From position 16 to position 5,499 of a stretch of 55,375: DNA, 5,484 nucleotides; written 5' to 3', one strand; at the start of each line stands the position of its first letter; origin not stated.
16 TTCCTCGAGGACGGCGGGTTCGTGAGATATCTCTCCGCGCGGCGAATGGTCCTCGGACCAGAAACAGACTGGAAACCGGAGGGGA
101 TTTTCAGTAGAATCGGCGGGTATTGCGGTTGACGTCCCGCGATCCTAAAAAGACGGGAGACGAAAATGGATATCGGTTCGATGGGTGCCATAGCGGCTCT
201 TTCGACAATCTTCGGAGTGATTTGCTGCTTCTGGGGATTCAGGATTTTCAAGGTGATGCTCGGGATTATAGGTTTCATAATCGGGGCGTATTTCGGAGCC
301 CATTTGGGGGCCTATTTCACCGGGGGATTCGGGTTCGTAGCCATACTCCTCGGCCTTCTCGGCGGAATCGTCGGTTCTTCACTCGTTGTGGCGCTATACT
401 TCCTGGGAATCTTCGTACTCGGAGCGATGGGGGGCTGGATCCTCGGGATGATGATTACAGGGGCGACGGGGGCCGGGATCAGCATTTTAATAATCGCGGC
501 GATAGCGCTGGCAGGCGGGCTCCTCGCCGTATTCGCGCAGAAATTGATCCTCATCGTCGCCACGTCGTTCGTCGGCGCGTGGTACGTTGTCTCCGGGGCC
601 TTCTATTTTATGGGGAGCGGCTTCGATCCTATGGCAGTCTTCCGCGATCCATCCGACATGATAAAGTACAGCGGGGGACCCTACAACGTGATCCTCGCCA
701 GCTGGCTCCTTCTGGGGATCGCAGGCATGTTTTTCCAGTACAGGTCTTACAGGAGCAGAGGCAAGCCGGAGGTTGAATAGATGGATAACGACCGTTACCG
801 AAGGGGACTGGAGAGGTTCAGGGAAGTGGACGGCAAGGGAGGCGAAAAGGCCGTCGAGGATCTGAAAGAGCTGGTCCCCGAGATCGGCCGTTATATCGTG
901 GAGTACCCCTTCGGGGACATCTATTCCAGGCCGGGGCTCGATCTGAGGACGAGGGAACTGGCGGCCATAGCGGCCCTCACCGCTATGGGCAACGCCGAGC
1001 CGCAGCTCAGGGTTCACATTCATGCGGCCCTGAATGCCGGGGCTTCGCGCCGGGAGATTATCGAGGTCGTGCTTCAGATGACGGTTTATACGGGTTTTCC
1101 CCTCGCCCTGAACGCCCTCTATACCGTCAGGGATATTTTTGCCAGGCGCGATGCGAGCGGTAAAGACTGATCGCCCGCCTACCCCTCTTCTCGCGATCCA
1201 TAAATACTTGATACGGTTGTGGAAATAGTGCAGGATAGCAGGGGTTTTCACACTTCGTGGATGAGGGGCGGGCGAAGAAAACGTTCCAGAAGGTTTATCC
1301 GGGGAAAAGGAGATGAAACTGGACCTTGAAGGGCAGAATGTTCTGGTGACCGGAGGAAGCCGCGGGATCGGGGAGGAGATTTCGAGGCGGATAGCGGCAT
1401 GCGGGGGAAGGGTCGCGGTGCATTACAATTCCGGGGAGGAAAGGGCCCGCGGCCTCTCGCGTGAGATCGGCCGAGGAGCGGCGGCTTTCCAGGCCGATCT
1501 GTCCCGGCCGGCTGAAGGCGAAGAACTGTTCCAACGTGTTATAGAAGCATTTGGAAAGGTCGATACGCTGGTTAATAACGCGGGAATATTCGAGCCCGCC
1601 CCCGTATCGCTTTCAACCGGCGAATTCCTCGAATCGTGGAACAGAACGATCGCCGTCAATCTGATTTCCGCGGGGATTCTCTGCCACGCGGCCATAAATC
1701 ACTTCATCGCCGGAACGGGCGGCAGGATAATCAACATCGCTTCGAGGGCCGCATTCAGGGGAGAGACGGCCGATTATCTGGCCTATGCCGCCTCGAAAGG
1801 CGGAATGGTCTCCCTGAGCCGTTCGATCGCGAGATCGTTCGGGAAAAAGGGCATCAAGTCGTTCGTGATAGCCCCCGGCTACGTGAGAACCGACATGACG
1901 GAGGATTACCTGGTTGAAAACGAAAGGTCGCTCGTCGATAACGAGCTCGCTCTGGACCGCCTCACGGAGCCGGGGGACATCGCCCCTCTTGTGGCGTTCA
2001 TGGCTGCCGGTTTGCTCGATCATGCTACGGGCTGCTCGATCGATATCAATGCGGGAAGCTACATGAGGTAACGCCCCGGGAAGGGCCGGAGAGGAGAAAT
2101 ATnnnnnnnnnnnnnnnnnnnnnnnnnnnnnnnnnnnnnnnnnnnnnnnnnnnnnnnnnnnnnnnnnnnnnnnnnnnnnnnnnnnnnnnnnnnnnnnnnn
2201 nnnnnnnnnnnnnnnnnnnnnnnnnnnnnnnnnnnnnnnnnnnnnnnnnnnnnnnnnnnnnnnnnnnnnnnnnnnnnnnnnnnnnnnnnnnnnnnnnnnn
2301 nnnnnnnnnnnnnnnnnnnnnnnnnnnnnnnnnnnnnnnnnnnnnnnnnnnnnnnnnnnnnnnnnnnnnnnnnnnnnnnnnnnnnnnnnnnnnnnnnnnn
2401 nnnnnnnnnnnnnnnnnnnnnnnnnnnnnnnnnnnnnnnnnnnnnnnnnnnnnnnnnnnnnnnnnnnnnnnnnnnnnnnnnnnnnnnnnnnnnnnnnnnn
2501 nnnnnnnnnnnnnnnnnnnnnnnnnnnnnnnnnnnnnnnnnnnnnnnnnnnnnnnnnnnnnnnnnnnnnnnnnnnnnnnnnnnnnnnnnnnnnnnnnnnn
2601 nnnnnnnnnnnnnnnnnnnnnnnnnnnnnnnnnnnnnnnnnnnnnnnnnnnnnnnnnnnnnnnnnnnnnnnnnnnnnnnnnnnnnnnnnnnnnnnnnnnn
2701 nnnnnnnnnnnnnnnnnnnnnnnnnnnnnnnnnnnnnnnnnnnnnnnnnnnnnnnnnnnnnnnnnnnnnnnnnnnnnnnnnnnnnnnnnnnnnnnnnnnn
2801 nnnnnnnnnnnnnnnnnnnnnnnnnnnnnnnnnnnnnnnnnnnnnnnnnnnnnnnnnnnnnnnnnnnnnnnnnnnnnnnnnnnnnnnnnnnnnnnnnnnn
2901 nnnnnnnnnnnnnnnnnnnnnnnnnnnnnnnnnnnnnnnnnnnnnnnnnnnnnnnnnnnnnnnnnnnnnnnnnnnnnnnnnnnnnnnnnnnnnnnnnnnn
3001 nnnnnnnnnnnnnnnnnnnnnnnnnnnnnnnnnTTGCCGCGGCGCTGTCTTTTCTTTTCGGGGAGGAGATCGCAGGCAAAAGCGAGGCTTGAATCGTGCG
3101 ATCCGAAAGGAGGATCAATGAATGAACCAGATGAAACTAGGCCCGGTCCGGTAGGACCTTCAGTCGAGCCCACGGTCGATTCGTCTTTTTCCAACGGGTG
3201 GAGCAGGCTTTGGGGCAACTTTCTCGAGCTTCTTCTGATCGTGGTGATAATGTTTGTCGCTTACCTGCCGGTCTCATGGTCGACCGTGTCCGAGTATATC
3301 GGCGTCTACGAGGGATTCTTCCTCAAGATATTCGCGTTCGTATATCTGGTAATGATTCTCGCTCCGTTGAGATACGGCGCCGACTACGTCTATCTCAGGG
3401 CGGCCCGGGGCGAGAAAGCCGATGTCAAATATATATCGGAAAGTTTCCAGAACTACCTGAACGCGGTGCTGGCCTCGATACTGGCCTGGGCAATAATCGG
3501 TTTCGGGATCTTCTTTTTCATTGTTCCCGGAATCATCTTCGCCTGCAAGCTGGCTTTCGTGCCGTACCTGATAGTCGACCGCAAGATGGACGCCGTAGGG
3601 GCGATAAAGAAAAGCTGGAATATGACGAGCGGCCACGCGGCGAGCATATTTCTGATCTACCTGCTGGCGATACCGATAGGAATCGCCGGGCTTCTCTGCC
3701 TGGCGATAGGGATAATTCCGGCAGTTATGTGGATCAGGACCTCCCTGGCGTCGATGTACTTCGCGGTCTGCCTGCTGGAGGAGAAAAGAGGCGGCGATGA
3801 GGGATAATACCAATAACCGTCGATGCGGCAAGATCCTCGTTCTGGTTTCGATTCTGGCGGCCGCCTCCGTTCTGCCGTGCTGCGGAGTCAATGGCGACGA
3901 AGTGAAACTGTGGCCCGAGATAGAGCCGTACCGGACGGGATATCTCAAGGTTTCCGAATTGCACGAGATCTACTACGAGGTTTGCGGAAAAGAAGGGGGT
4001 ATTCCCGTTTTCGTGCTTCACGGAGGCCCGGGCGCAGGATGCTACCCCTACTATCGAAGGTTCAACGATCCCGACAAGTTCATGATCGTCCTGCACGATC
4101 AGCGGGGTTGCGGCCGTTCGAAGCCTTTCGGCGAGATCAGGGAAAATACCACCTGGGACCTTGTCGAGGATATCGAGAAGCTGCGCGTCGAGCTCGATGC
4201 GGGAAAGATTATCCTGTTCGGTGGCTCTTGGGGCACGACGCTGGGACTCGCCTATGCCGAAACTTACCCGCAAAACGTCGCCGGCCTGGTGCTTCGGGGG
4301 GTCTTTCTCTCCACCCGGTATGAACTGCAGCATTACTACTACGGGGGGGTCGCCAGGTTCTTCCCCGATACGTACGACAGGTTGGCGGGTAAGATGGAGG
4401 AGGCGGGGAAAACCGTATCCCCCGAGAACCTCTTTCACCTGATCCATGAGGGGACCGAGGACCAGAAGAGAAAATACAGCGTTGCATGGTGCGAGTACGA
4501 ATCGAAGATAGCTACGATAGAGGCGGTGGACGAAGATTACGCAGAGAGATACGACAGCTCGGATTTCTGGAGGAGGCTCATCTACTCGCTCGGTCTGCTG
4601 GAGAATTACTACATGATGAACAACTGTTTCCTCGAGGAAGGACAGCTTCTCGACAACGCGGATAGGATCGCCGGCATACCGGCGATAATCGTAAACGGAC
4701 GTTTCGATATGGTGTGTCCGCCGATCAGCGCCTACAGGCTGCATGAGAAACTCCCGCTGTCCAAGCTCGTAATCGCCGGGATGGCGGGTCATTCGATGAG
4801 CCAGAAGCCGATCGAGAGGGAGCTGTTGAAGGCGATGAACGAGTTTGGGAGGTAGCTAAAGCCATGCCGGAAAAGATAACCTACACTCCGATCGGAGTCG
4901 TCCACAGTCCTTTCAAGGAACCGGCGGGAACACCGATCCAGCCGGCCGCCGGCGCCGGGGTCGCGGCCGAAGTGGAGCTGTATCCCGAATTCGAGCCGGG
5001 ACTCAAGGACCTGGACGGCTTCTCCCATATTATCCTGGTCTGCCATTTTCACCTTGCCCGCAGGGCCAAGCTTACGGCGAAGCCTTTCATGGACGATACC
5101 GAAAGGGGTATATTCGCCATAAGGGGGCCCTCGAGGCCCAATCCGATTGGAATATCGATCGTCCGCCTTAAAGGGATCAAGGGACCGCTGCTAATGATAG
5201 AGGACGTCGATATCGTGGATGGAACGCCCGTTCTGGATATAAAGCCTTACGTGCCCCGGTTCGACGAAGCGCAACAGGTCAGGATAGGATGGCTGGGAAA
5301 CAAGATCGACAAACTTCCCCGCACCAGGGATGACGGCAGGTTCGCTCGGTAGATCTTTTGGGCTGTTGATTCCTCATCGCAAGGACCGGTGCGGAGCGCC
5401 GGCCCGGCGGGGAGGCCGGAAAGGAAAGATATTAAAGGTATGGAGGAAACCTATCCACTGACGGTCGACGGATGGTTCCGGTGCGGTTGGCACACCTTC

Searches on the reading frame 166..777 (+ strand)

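Call 24: search_protein_families(library=pfam, proteins=[window:166-777:+], max_evalue=0.001)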
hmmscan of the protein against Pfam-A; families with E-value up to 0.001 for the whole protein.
window:166-777:+ (204 aa): 1 family
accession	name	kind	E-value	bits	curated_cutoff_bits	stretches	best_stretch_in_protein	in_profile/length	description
PF13886.12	TM7S3_TM198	-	1.7e-18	67.5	29.2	1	11-192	2-199/199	TM7S3/TM198-like domain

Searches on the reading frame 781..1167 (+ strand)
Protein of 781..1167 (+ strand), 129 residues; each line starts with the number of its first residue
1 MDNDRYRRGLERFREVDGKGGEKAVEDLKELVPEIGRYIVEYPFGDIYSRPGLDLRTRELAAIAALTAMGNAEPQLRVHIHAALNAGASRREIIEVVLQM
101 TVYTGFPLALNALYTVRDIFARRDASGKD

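Call 24: search_protein_families(library=pfam, proteins=[window:781-1167:+], max_evalue=0.001)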
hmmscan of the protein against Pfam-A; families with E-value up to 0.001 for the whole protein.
window:781-1167:+ (129 aa): 1 family
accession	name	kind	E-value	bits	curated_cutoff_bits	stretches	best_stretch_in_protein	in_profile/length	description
PF02627.25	CMD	-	1.5e-21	76.6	23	1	33-113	1-79/84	Carboxymuconolactone decarboxylase family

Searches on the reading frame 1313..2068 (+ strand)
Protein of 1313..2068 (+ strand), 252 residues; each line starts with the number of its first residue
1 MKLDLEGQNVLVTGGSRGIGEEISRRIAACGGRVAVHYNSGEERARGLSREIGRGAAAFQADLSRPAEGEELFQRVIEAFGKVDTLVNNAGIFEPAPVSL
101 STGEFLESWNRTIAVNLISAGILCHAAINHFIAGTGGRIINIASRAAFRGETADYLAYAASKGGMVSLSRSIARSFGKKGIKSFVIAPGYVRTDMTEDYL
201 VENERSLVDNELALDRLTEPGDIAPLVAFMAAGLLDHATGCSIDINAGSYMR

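Call 24: search_protein_families(library=pfam, proteins=[window:1313-2068:+], max_evalue=0.001)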
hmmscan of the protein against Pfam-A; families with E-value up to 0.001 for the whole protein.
window:1313-2068:+ (252 aa): 3 families
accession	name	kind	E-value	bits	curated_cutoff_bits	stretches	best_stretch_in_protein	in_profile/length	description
PF00106.31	adh_short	-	2.2e-45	155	26.6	1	9-198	2-189/195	short chain dehydrogenase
PF13561.12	adh_short_C2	-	4.3e-44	151.3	27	1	17-248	6-234/236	Enoyl-(Acyl carrier protein) reductase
PF08659.16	KR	-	2e-05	25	22.6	1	10-123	3-119/180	KR domain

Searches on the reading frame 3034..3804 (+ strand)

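Call 24: search_protein_families(library=pfam, proteins=[window:3034-3804:+], max_evalue=0.001)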
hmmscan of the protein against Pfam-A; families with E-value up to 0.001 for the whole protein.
window:3034-3804:+ (257 aa): 3 families
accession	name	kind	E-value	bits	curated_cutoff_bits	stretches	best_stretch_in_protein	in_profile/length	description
PF06161.16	DUF975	-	4.2e-06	27.2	34.8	0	59-171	18-125/243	Protein of unknown function (DUF975)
PF06790.16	UPF0259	-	0.00012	22.4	31.4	1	151-201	140-190/248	Uncharacterised protein family (UPF0259)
PF10110.14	GPDPase_memb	-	0.0002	20.6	29.6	1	151-228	162-237/321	Membrane domain of glycerophosphoryl diester phosphodiesterase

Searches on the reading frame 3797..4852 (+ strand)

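Call 24: search_protein_families(library=pfam, proteins=[window:3797-4852:+], max_evalue=0.001)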
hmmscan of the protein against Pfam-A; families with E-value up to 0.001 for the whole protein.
window:3797-4852:+ (352 aa): 3 families
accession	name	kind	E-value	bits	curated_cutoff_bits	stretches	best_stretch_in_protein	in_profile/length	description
PF00561.26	Abhydrolase_1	-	5.3e-27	95.5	25.8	1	70-333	2-239/245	alpha/beta hydrolase fold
PF12146.15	Hydrolase_4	-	2.1e-10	40.8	27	1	94-321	31-219/239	Serine aminopeptidase, S33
PF12697.13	Abhydrolase_6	-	1.8e-09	39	26.3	1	71-338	1-211/217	Alpha/beta hydrolase family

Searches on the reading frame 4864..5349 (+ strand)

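Call 24: search_protein_families(library=pfam, proteins=[window:4864-5349:+], max_evalue=0.001)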
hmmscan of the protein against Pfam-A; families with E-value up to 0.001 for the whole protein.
window:4864-5349:+ (162 aa): 1 family
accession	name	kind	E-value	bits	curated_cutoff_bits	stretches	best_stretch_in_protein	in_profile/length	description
PF01980.22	TrmO_N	-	6.9e-39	133.1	26.8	1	22-134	1-116/116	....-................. O N-terminal domain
